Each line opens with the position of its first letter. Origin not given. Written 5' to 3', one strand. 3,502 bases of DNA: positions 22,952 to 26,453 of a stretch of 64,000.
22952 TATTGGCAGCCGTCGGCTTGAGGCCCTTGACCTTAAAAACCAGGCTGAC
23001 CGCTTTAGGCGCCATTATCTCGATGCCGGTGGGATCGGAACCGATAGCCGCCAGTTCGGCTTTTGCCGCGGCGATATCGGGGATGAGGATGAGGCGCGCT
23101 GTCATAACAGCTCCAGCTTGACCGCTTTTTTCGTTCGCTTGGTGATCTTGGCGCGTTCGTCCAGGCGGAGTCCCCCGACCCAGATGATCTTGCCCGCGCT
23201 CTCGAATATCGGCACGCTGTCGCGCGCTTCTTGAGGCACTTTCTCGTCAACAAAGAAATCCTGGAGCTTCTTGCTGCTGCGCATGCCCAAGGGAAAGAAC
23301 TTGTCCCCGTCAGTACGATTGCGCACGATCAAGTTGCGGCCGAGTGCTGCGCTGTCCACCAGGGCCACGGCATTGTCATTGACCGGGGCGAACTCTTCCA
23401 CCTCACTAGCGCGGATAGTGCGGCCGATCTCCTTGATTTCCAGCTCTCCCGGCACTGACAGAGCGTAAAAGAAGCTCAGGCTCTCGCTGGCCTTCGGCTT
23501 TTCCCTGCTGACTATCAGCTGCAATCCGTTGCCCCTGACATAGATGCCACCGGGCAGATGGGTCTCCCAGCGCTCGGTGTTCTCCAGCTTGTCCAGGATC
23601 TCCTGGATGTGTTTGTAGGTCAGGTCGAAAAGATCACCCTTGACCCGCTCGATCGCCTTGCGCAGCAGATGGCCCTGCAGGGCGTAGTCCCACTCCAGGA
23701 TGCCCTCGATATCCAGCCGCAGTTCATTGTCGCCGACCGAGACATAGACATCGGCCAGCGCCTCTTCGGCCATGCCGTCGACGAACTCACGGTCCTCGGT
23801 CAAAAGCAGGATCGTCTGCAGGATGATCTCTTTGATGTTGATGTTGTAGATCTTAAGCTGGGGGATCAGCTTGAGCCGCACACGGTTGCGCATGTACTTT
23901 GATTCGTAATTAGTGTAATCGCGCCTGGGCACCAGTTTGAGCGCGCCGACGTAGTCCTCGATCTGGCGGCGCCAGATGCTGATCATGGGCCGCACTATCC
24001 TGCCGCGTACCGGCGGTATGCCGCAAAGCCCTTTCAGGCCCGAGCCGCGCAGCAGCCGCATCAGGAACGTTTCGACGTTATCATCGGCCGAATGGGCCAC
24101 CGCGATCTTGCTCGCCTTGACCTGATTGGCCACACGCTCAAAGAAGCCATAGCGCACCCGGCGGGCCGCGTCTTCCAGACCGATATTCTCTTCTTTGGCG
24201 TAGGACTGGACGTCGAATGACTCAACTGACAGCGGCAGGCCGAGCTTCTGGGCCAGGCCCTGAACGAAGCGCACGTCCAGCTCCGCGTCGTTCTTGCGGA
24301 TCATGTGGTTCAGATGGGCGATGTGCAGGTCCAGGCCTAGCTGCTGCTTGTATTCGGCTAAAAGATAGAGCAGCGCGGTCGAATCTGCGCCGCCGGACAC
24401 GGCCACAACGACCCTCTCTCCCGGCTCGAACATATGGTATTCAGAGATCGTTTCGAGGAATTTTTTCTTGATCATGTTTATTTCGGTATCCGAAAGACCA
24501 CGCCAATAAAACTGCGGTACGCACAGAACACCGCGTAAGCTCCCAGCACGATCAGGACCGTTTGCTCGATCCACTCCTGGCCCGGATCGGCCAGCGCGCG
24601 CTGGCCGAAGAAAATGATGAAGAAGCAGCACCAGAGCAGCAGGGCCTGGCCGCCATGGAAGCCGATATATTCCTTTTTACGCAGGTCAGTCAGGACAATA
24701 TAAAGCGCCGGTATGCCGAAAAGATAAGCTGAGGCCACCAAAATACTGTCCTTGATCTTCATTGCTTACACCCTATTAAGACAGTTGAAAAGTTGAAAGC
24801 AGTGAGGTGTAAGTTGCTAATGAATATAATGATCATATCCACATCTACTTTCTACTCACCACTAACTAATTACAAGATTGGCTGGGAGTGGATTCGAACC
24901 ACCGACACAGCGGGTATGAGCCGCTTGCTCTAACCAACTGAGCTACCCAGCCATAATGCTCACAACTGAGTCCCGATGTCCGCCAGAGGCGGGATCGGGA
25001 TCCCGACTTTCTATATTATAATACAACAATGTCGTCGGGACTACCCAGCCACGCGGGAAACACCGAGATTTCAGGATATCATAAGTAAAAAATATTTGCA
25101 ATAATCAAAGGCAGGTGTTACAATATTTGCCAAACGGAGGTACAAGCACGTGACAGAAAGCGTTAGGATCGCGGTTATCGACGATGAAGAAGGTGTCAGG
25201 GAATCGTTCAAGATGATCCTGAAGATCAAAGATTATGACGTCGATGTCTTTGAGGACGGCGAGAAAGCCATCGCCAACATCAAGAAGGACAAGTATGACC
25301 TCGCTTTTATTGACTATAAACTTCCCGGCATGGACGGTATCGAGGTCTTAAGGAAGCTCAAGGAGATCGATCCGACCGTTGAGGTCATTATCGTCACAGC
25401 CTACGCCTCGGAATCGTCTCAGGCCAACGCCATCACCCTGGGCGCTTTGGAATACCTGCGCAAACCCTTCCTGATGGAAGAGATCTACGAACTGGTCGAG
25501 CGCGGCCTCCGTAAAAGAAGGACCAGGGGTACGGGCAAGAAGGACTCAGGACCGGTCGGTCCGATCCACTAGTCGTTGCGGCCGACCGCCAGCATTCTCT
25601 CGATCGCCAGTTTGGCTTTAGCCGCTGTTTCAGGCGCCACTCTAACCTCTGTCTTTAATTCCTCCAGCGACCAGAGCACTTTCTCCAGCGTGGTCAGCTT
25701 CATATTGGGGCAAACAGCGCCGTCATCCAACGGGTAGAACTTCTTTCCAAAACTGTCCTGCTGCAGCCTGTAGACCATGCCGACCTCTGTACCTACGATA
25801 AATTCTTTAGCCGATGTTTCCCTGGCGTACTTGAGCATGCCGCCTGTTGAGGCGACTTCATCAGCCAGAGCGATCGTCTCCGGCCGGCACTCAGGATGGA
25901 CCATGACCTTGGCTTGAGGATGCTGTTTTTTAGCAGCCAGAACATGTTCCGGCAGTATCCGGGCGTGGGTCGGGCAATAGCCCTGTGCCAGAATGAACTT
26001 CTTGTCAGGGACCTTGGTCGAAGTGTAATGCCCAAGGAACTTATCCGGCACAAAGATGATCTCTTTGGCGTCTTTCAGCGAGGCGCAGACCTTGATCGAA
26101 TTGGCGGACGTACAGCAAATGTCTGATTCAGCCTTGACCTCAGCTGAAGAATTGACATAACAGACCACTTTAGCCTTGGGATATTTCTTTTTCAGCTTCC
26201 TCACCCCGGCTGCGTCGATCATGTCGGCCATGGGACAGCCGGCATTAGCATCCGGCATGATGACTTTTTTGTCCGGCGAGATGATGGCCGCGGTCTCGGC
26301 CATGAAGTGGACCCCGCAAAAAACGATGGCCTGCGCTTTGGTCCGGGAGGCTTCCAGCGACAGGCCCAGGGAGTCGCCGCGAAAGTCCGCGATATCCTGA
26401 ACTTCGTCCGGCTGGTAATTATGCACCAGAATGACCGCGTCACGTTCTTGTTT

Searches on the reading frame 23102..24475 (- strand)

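Call 80: search_protein_families(library=pfam, max_evalue=0.00001, proteins=[window:23102-24475:-])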
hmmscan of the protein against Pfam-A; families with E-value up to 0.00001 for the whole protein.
window:23102-24475:- (457 aa): 2 families
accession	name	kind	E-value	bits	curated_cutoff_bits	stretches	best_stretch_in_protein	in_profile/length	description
PF01171.26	ATP_bind_3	-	1.7e-52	178.3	27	1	22-200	2-180/182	PP-loop family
PF11734.13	TilS_C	-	1.1e-14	53.9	22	1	382-450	1-69/74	TilS substrate C-terminal domain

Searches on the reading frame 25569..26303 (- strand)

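Call 80: search_protein_families(library=pfam, max_evalue=0.00001, proteins=[window:25569-26303:-])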
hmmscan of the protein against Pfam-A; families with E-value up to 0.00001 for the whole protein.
window:25569-26303:- (244 aa): 1 family
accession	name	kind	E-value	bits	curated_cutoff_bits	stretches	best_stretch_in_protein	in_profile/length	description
PF02445.21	NadA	-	1.2e-93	314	27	1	1-239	57-295/295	Quinolinate synthetase A protein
